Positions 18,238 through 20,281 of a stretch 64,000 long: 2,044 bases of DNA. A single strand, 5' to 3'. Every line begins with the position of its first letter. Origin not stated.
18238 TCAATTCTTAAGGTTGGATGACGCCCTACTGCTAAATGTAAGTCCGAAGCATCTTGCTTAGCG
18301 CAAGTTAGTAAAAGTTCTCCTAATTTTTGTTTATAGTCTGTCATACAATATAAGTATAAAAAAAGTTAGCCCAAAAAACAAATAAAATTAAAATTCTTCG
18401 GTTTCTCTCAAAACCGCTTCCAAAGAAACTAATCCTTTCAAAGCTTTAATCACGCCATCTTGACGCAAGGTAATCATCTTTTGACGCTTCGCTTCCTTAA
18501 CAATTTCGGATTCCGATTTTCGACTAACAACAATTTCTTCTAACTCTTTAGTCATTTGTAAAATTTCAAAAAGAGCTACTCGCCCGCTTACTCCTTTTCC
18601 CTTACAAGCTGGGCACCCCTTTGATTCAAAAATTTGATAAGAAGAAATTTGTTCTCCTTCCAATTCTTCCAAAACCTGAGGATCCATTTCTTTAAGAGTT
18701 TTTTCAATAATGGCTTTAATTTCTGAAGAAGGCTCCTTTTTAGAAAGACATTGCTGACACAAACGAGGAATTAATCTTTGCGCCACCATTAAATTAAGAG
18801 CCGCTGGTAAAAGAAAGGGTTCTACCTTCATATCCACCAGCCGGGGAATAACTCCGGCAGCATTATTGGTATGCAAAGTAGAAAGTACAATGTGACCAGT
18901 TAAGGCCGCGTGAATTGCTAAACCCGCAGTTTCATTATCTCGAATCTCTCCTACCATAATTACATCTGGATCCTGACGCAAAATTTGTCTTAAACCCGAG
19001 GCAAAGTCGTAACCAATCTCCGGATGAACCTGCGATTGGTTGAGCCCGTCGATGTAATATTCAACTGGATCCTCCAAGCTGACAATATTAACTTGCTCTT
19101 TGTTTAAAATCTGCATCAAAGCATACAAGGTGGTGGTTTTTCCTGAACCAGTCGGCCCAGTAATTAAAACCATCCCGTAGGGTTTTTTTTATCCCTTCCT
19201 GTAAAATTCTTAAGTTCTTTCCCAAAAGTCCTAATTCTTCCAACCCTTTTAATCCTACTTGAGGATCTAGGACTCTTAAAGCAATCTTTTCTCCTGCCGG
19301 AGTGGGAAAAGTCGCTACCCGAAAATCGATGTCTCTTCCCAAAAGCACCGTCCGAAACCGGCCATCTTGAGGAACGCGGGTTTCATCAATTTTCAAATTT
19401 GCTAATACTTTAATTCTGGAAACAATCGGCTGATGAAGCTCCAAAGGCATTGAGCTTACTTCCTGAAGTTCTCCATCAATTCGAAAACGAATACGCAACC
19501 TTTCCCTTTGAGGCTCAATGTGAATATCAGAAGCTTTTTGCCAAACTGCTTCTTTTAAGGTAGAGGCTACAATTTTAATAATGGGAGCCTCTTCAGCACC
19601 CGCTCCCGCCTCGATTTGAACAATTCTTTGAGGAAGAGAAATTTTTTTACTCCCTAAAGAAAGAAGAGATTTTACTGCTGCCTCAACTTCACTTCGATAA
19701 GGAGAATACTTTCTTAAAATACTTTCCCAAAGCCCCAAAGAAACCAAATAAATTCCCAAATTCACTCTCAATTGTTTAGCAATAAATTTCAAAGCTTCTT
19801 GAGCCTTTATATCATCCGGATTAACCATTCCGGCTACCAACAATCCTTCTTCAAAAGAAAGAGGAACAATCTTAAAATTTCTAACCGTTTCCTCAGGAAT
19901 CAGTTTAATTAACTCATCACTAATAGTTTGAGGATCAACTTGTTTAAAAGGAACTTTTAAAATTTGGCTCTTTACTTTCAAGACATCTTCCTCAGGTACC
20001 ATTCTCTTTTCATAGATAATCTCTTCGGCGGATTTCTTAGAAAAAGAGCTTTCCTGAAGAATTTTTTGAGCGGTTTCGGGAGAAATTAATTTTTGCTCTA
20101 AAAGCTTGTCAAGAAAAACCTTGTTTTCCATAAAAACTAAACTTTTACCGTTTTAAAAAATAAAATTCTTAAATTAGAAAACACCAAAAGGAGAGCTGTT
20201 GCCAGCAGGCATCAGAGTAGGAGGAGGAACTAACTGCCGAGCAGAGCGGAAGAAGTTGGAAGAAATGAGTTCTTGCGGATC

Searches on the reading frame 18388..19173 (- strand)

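Call 68: search_protein_families(library=pfam, proteins=[window:18388-19173:-], max_evalue=0.001)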
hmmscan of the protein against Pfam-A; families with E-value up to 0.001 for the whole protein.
window:18388-19173:- (261 aa): 7 families
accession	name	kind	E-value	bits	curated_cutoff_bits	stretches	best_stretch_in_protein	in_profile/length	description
PF00437.27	T2SSE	-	2.9e-83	280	24.9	1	1-256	144-370/370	Type II/IV secretion system protein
PF13173.12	AAA_14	-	7.3e-05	23.2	27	1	2-42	5-46/129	AAA domain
PF20720.3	nSTAND3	-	0.00013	22.1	27.2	1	1-38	19-56/155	Novel STAND NTPase 3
PF13555.12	AAA_29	-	0.00024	21.2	27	1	2-27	25-50/61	P-loop containing region of AAA domain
PF13476.12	AAA_23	-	0.0003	21.9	27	1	2-25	22-45/201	AAA domain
PF13401.12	AAA_22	-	0.00041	21.1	27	0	2-34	8-40/130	AAA domain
PF13191.12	AAA_16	-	0.00046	21.2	32.6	1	1-56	26-85/167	AAA ATPase domain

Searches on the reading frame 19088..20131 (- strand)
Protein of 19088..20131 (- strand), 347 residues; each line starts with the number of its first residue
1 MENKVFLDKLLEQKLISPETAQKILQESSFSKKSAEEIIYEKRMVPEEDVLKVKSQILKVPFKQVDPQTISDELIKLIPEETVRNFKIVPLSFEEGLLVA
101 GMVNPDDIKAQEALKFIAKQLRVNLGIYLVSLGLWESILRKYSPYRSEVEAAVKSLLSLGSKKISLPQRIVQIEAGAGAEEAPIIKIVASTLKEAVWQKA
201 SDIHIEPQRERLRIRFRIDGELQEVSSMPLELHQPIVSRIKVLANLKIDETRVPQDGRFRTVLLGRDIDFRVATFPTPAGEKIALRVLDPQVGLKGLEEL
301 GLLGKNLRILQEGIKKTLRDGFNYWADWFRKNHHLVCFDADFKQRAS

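Call 68: search_protein_families(library=pfam, proteins=[window:19088-20131:-], max_evalue=0.001)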
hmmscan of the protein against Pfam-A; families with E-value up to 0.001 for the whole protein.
window:19088-20131:- (347 aa): 2 families
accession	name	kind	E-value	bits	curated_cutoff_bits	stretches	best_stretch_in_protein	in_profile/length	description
PF00437.27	T2SSE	-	3.2e-34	118.6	24.9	1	179-316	3-140/370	Type II/IV secretion system protein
PF05157.20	MshEN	-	2.4e-10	40.7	23.1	1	59-144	2-85/90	MshEN domain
